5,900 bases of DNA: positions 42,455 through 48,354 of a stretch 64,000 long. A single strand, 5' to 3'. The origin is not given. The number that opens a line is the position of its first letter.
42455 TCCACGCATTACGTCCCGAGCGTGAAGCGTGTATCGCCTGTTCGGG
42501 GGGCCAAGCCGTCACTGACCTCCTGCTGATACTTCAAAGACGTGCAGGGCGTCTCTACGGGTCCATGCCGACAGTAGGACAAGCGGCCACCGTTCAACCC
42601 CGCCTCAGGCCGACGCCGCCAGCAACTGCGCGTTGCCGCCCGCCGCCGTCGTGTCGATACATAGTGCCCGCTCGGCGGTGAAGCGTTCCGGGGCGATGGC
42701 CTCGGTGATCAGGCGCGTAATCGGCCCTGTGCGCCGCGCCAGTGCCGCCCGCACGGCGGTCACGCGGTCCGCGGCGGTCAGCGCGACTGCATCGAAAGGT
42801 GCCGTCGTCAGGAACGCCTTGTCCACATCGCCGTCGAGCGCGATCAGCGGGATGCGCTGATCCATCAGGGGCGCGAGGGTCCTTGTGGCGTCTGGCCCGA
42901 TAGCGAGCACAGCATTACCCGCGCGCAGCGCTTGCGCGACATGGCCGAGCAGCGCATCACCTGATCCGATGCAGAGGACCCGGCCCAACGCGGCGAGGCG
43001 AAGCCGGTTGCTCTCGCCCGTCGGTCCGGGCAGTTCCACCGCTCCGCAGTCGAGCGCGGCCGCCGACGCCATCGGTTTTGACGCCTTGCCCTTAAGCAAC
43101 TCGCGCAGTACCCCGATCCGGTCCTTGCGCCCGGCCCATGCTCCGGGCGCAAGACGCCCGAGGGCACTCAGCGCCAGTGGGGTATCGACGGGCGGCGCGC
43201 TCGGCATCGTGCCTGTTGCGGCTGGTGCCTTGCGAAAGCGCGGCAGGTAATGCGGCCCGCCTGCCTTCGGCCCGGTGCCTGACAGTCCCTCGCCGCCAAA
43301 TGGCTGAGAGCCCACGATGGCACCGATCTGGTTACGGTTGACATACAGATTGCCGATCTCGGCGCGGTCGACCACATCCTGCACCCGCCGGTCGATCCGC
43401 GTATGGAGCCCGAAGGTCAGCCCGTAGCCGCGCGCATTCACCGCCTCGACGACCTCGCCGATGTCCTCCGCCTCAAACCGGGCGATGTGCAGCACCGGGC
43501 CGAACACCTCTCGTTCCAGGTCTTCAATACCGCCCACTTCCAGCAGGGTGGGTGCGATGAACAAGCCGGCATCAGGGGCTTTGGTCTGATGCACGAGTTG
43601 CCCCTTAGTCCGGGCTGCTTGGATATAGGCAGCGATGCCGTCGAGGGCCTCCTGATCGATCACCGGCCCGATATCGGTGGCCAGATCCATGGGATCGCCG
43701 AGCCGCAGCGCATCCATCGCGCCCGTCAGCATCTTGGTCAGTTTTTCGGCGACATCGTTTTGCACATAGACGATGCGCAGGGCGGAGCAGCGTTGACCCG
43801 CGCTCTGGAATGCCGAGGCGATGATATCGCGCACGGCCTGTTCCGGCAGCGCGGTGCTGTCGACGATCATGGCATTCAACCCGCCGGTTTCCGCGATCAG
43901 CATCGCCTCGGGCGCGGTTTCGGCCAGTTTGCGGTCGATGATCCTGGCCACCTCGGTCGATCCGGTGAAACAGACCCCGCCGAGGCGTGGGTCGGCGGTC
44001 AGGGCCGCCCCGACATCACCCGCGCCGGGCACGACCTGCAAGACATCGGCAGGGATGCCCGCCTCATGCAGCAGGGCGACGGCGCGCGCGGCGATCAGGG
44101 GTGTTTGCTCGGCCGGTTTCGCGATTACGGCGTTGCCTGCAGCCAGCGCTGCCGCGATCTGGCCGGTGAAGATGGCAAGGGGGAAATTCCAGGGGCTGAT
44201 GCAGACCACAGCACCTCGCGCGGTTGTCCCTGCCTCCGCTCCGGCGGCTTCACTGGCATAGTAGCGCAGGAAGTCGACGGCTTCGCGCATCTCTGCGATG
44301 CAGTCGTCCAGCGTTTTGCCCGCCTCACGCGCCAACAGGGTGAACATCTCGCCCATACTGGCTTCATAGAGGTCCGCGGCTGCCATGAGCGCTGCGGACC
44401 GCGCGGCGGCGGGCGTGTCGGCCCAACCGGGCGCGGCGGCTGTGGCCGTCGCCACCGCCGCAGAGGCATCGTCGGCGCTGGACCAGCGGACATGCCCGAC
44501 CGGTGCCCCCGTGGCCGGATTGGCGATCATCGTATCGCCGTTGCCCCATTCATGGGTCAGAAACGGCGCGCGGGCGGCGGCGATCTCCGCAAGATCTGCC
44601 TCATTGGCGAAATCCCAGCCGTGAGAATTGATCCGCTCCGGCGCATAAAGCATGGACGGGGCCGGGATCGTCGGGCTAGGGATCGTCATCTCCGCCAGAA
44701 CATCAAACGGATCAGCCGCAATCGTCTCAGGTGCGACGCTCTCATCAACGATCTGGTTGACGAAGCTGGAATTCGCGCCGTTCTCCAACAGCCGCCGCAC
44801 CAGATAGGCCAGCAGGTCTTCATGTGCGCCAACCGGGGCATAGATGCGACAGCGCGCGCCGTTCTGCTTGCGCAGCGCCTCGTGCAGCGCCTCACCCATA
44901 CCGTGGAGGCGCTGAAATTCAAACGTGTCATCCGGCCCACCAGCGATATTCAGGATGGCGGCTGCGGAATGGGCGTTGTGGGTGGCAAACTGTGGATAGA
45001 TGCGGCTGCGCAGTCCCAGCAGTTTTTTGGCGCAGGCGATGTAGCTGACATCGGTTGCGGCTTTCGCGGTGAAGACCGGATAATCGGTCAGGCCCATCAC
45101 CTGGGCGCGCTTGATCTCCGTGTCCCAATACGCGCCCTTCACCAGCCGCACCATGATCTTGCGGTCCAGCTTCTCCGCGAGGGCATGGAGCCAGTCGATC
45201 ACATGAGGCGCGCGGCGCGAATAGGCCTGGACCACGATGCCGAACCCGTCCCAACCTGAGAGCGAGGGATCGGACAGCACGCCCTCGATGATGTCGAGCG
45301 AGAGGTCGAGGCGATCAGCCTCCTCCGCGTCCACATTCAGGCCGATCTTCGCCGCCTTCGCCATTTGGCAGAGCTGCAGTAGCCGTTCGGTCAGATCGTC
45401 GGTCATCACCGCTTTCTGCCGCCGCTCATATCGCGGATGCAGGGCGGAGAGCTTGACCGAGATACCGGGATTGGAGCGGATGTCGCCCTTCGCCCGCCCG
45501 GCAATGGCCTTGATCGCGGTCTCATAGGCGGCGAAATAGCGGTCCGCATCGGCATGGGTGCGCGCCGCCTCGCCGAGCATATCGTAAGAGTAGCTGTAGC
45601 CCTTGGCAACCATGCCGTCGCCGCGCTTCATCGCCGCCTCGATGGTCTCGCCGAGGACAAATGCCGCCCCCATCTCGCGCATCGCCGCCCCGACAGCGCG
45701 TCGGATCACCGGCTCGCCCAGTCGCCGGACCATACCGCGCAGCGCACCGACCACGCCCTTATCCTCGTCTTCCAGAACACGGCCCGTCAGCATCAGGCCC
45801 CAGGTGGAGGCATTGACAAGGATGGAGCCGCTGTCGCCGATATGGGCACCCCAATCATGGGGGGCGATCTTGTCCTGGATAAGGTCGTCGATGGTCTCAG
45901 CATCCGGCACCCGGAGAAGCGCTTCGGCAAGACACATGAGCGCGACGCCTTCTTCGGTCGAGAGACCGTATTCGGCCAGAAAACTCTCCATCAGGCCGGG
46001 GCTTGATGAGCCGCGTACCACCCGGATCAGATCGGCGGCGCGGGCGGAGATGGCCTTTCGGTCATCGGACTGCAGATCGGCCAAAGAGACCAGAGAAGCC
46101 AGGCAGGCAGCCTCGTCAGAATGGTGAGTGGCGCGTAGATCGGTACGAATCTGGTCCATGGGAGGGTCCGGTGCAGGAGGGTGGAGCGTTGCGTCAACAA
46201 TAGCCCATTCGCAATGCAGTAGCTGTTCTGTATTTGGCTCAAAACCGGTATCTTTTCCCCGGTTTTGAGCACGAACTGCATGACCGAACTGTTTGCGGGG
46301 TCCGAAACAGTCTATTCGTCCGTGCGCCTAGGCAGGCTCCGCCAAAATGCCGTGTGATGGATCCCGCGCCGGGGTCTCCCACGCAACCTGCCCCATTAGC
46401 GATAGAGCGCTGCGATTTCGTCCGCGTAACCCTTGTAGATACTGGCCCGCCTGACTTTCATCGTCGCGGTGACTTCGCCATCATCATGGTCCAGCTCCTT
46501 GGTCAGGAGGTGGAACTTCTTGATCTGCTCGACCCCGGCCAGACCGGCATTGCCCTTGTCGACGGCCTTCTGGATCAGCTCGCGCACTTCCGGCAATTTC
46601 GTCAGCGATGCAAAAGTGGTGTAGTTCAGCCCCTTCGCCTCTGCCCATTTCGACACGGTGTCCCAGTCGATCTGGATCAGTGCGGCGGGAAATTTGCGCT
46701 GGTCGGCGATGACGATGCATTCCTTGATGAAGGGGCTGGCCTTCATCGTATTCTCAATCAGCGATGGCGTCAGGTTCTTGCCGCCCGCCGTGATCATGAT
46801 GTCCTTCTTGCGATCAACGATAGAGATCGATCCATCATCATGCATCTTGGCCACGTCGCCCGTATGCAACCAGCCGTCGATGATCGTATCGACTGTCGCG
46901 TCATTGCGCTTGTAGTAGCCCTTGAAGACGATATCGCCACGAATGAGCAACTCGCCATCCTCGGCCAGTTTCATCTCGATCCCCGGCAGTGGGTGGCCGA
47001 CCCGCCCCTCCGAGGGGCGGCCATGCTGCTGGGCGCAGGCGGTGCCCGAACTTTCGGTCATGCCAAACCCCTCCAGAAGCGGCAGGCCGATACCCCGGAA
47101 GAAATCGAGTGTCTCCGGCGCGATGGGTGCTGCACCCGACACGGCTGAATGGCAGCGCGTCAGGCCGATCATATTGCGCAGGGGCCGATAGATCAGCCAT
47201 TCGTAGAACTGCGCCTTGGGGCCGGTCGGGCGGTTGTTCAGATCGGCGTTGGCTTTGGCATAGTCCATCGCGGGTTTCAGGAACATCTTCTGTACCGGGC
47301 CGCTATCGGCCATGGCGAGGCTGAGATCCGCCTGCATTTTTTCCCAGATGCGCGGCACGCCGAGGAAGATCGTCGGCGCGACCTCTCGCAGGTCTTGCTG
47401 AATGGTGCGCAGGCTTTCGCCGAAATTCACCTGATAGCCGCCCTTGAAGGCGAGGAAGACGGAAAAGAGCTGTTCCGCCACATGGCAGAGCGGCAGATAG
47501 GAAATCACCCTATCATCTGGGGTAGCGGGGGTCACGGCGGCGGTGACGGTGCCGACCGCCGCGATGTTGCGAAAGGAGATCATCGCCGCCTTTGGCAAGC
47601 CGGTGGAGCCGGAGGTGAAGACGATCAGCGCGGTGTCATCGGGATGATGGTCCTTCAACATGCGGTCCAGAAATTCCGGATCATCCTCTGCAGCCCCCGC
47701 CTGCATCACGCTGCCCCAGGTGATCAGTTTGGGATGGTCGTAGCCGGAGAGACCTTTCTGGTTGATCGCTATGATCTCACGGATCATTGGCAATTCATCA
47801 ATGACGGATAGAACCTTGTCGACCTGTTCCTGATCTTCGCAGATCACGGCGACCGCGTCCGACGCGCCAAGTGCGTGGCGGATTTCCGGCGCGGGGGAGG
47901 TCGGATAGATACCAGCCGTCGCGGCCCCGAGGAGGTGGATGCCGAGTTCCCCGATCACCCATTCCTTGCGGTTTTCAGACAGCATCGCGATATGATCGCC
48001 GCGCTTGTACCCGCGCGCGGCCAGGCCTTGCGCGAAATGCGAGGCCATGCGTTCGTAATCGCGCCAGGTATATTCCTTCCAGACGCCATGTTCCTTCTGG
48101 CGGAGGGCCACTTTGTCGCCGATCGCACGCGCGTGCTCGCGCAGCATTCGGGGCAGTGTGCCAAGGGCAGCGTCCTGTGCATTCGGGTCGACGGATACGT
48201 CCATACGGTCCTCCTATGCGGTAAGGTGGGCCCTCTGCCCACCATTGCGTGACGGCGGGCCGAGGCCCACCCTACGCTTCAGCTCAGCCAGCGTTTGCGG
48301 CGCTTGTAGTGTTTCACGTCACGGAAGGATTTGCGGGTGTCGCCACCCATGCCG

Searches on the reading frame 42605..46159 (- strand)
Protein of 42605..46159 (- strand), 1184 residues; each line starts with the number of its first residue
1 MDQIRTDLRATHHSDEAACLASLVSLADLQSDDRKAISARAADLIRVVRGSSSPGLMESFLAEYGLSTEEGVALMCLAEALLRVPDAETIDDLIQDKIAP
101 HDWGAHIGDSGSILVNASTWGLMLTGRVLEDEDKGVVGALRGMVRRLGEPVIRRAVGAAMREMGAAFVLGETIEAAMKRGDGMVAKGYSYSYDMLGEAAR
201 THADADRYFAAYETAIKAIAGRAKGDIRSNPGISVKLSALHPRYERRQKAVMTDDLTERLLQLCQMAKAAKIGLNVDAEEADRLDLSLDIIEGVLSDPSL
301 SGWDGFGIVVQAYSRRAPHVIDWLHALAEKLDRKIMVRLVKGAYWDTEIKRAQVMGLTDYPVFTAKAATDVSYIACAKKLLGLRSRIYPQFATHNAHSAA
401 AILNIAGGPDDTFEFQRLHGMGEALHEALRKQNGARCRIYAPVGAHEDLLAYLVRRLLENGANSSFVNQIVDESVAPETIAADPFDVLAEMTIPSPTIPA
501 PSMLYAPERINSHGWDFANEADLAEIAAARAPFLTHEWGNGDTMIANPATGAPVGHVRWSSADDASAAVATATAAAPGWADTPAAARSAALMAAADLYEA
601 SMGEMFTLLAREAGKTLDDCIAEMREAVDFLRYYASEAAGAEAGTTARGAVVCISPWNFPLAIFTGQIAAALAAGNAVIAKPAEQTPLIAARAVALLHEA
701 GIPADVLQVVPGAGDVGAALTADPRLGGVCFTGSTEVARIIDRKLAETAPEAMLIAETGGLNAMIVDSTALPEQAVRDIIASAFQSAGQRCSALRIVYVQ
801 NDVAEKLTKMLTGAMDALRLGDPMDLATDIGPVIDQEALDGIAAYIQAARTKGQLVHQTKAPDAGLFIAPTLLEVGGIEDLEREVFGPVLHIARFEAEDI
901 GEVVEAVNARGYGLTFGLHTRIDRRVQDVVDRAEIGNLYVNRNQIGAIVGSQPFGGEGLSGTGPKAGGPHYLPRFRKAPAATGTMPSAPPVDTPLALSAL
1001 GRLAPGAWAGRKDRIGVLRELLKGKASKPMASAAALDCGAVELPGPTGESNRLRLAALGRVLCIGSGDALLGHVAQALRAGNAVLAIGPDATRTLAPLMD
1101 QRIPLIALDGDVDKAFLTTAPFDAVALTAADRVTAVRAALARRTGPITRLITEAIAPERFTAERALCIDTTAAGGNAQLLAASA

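Call 65: search_protein_families(library=pfam, proteins=[window:42605-46159:-], max_evalue=0.0001)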
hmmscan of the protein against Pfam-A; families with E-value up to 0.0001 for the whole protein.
window:42605-46159:- (1184 aa): 4 families
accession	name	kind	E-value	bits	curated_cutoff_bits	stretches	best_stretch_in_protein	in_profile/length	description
PF00171.27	Aldedh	-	3.2e-110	369.3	23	1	545-974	11-454/461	Aldehyde dehydrogenase family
PF01619.24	Pro_dh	-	3e-105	352.2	27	1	177-469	2-278/278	Proline dehydrogenase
PF14850.11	Pro_dh-DNA_bdg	-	1.1e-43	148.7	27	1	57-167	2-112/112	DNA-binding domain of Proline dehydrogenase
PF18327.6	PRODH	-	6e-07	30.1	26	1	4-49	3-48/48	Proline utilization A proline dehydrogenase N-terminal domain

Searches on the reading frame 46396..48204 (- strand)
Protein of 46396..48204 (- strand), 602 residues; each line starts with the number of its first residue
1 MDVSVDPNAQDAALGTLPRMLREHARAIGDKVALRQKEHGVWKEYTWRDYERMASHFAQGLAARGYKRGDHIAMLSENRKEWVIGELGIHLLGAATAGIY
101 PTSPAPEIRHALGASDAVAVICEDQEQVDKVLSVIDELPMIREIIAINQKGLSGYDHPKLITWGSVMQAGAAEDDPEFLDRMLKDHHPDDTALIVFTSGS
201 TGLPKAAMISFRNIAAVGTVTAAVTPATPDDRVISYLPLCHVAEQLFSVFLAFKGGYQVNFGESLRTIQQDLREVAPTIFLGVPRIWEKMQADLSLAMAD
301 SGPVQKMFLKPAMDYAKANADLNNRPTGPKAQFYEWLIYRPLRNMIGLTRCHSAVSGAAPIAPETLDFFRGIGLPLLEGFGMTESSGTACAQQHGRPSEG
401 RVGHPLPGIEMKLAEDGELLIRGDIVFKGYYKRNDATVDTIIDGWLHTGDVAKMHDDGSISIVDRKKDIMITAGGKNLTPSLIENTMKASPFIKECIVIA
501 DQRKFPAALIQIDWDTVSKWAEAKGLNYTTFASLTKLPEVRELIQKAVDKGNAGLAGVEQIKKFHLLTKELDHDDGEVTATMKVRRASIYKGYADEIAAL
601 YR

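Call 65: search_protein_families(library=pfam, proteins=[window:46396-48204:-], max_evalue=0.0001)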
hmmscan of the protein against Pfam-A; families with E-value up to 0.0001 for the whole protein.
window:46396-48204:- (602 aa): 2 families
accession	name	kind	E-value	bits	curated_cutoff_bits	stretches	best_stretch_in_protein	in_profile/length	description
PF00501.34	AMP-binding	-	1e-71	242.2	29.9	1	22-431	2-384/384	AMP-binding enzyme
PF23562.2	AMP-binding_C_3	-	9.5e-13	49.1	20.8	1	468-602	2-121/124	AMP-binding enzyme C-terminal domain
